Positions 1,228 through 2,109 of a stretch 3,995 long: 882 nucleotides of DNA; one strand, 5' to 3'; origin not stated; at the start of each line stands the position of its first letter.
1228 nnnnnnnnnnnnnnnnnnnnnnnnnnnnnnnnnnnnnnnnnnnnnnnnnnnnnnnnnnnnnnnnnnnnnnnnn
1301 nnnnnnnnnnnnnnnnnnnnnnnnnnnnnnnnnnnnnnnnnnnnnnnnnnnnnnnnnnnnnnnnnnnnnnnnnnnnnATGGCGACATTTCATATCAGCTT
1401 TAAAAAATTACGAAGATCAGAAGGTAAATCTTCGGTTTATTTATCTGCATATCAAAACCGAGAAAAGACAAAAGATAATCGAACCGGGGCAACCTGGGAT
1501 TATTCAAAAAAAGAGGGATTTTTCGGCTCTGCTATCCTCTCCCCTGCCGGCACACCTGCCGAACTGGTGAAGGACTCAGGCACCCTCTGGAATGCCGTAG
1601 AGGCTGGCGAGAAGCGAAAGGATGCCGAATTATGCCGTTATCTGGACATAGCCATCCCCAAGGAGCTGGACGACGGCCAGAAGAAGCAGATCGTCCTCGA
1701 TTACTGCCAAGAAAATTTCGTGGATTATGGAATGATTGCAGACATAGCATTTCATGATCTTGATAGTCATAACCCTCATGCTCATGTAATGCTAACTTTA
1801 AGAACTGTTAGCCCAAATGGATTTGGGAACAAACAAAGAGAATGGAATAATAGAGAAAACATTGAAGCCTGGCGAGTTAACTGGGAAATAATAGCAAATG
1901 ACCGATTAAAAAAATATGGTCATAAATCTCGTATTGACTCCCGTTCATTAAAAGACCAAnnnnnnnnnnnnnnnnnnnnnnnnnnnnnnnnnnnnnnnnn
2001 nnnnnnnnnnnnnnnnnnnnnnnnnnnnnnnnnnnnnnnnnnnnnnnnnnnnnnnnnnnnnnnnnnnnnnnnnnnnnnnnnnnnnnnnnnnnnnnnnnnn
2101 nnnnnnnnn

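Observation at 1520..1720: GC-rich patch inside an otherwise AT-rich relaxase gene suggests mosaic origin (intragenic recombination)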

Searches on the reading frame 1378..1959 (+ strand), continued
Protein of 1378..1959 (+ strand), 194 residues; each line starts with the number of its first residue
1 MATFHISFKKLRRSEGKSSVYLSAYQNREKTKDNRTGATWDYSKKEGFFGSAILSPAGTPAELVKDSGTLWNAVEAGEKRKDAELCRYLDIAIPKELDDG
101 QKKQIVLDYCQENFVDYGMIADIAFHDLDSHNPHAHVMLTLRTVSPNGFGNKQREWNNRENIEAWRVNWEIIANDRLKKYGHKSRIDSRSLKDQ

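Call 73: search_solved_structures(query=A2, max_evalue=0.001, show_alignments=2)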
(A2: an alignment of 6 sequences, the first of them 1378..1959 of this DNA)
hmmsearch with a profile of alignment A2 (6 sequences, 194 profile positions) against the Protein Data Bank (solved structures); distinct sequences matched with E-value up to 0.001: 2.
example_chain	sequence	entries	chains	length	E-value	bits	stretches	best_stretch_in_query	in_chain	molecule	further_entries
4ht4_A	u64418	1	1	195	2e-35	125.6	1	2-188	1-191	Nicking enzyme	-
2ns6_A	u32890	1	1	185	1.1e-11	48.1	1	2-159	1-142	Mobilization protein A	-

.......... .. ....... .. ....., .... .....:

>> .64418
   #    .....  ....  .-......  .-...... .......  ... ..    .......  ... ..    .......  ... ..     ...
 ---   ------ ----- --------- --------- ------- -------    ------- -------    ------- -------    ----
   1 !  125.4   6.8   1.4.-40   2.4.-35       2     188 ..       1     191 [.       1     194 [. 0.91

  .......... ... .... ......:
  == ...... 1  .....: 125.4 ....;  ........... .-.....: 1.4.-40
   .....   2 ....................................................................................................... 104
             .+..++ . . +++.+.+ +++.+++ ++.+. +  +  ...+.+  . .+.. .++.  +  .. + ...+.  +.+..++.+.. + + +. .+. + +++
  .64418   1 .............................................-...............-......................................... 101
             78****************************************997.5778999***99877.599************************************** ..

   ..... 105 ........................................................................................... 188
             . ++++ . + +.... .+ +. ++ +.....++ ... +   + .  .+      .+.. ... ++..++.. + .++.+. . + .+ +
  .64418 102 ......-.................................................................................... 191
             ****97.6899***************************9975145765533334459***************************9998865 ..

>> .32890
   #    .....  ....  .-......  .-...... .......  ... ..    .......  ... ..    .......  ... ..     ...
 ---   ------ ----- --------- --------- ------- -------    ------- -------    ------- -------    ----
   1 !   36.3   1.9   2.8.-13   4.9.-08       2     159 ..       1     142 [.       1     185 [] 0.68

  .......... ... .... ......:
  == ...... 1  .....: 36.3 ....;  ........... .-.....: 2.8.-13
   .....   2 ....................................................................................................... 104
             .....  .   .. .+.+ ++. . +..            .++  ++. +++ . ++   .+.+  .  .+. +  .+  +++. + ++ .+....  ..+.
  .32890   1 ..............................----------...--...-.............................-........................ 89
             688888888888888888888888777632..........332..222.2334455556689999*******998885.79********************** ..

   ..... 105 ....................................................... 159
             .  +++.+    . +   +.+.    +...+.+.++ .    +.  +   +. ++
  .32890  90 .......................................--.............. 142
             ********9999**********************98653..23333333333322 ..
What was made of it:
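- Closest known: MOBQ-class relaxases of the MobA/MobL family. Different: Motif II reads R-Y-x-D (Y88, D90), where MobA has E74/E76 (call 73).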

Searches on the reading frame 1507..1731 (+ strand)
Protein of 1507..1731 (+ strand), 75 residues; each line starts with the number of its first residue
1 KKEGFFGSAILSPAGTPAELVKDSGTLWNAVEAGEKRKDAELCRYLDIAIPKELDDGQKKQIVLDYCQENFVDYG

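Call 19: search_dna_similar(query=window:1525-1719:+, collection=plasmids, mode=protein, max_rows=60, max_evalue=0.001)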
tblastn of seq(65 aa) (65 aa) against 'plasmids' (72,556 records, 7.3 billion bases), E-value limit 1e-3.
Records with a match: 2976; places in all: 3117; records where one place covers at least 80% of the query: 2583.
Best place of each record, by identity: >=99% 22; 95-99% 14; 80-90% 2; <60% 2938.
By first word of the organism name: Escherichia 467; Lactiplantibacillus 463; Rhizobium 247; Agrobacterium 191; Sinorhizobium 142; Acinetobacter 126; Pediococcus 78; Lactococcus 77; Klebsiella 71; Sphingobium 65; and 163 more.
By predicted mobility (MOB-suite, as given by PLSDB): mobilizable 1800; conjugative 901; non-mobilizable 275.
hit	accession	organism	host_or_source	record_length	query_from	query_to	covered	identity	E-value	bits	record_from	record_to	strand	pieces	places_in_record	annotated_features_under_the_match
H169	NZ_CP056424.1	Citrobacter sp. RHBSTW-00524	culture,Wastewater effluent sample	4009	1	65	100%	100.0%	8e-38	138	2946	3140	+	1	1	mobQ: MobQ family relaxase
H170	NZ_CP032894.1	Enterobacter kobei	Homo sapiens,Pure Culture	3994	1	65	100%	100.0%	9e-38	138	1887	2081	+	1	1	mobQ: MobQ family relaxase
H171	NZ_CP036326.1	Klebsiella pneumoniae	Homo sapiens,blood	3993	1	65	100%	100.0%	9e-38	138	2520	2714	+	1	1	mobQ: MobQ family relaxase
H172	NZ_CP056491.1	Klebsiella sp. RHBSTW-00464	culture,Wastewater effluent sample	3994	1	65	100%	100.0%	9e-38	138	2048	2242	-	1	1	mobQ: MobQ family relaxase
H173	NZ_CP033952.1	Klebsiella pneumoniae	-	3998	1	65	100%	100.0%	9e-38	138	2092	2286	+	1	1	mobQ: MobQ family relaxase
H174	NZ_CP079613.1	Klebsiella pneumoniae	Homo sapiens,Pus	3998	1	65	100%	100.0%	9e-38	138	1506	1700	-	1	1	mobQ: MobQ family relaxase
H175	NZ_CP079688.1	Klebsiella pneumoniae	-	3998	1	65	100%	100.0%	9e-38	138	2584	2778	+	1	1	mobQ: MobQ family relaxase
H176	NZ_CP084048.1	Klebsiella pneumoniae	Homo sapiens,urine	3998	1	65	100%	100.0%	9e-38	138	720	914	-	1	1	none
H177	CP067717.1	Klebsiella pneumoniae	Homo sapiens,other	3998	1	65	100%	100.0%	9e-38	138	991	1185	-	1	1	MobA/MobL family protein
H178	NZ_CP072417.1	Klebsiella pneumoniae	Homo sapiens,blood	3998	1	65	100%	100.0%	9e-38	138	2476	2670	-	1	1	mobQ: MobQ family relaxase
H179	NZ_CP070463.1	Klebsiella pneumoniae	Homo sapiens,blood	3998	1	65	100%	100.0%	9e-38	138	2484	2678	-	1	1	mobQ: MobQ family relaxase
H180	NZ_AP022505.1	Enterobacter kobei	-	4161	1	65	100%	100.0%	9e-38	138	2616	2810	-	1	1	mobQ: MobQ family relaxase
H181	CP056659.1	Escherichia coli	culture,Wastewater influent sample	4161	1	65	100%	100.0%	9e-38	138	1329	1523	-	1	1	MobA/MobL family protein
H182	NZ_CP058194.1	Enterobacter hormaechei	culture,Wastewater influent sample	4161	1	65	100%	100.0%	9e-38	138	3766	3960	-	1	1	mobQ: MobQ family relaxase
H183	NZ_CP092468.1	Citrobacter portucalensis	Homo sapiens,bacterium,postoperative ...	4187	1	65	100%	100.0%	9e-38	138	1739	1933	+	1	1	mobQ: MobQ family relaxase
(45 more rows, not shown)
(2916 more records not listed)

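Call 45: find_homologous_proteins(query=window:1507-1731:+, max_evalue=0.001)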
Query seq(75 aa) (75 aa): 7 proteins with E <= 0.001 among 8 candidates.
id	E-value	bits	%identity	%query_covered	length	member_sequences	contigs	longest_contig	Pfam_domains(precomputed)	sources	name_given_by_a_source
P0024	1.3e-21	94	90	69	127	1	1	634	PF03389.22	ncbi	ncbi:hypothetical protein CKQ87_28230, partial [Klebsiella pneumoniae]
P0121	6.0e-17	79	100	51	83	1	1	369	PF03389.22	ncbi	ncbi:hypothetical protein CKQ87_28440, partial [Klebsiella pneumoniae]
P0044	3.7e-13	67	78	65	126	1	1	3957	PF03389.22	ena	-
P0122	3.5e-11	61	47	99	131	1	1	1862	PF03389.22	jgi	jgi:ATP-dependent exoDNAse (exonuclease V) alpha subunit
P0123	9.7e-8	50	57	71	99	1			PF03389.22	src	-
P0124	3.0e-6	45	56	67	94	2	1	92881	PF03389.22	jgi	jgi:hypothetical protein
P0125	8.4e-4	37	95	29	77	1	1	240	PF03389.22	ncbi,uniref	ncbi:MobA/MobL family protein, partial [Klebsiella pneumoniae]|uniref:MobA/MobL family protein n=1 T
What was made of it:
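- Tried and rejected: find_homologous_proteins with the patch peptide alone returned only short fragments (call 45).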

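Call 54: search_protein_representatives(protein=window:1507-1731:+)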
Query: 75 residues. Proteins with E-value up to 0.001 (for the whole library): 3384; up to 1e-10: 82; up to 1e-30: 1. The best 150 are listed.
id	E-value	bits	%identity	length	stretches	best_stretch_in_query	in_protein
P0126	6.4e-42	156.6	99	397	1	1-75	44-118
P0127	1.9e-18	82.1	58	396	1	2-75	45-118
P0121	1.9e-17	78.9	93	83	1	35-75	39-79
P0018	4.7e-17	77.7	53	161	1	1-75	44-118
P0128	1.8e-16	75.8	54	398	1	6-75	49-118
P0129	8.3e-15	70.6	47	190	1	4-75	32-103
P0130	4.4e-14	68.3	54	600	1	6-75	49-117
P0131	5.2e-14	68.0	38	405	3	2-73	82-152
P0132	1.0e-13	67.1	50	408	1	3-75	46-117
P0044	1.2e-13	66.9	95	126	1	1-37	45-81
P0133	1.9e-13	66.2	53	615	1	9-75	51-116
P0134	2.4e-13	65.9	47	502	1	6-75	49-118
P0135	2.8e-13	65.7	52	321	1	2-75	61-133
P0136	2.9e-13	65.7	51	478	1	1-75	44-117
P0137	3.6e-13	65.4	52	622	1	2-75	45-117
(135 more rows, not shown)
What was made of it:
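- Nothing exceeds 58% protein identity outside the patch's own cluster (call 54).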

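Call 56: find_encoding_contigs(protein=P0127, flank=4000, max_places=3)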
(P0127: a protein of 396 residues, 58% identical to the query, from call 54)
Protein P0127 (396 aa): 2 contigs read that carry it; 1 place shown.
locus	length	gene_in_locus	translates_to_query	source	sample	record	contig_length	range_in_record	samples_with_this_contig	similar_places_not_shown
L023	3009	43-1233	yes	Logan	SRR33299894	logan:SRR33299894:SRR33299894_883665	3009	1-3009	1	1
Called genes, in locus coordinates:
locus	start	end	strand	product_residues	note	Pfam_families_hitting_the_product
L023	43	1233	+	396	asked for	PF03389:MobA_MobL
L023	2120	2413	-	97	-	PF06412:TraD (weak)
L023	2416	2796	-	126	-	-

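Call 57: find_encoding_contigs(protein=P0128, flank=4000, max_places=3)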
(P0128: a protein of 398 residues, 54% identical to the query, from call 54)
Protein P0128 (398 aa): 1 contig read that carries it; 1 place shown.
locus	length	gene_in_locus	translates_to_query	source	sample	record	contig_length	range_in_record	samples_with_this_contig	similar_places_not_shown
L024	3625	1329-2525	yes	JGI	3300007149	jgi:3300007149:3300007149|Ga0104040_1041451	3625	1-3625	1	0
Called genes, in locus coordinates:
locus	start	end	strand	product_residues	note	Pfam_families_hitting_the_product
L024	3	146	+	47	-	?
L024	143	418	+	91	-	PF01381:HTH_3 (faint), PF02796:HTH_7 (faint), PF08281:Sigma70_r4_2 (faint), PF13384:HTH_23 (weak)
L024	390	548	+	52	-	-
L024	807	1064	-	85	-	PF12958:DUF3847 (weak)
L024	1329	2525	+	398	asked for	PF03389:MobA_MobL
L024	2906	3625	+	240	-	?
